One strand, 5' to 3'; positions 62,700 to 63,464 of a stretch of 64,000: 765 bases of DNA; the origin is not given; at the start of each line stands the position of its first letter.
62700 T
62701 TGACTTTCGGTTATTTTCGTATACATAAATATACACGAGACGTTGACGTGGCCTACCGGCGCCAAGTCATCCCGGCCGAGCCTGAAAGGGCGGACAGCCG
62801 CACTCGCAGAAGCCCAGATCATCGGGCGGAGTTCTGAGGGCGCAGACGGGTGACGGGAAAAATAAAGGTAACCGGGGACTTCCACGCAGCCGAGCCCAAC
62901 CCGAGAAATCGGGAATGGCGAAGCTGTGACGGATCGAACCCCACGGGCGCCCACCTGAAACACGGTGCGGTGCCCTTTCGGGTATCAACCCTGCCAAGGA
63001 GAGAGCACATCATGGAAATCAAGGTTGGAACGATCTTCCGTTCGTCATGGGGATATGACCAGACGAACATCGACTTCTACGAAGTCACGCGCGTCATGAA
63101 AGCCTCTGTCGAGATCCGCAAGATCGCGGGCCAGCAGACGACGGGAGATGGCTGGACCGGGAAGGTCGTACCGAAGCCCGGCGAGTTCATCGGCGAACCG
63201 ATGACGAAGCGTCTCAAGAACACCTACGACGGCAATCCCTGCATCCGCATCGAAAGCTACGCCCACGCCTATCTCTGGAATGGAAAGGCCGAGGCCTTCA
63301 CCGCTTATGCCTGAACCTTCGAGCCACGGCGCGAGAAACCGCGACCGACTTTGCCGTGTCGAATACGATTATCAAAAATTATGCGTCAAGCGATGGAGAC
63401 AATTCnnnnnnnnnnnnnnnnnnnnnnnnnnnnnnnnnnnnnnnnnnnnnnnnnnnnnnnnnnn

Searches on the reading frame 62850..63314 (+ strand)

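Call 59: search_protein_families(library=phrogs, proteins=[window:62850-63314:+], max_evalue=0.01)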
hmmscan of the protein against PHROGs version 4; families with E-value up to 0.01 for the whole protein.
window:62850-63314:+ (154 aa): 1 family
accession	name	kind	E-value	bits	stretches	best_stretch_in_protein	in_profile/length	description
phrog_37844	-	unknown function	4.3e-19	70.3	1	51-154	97-202/202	-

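Call 84: search_protein_families(library=pfam, proteins=[window:62850-63314:+], max_evalue=0.1)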
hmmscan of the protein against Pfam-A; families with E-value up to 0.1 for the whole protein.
window:62850-63314:+ (154 aa): 0 families
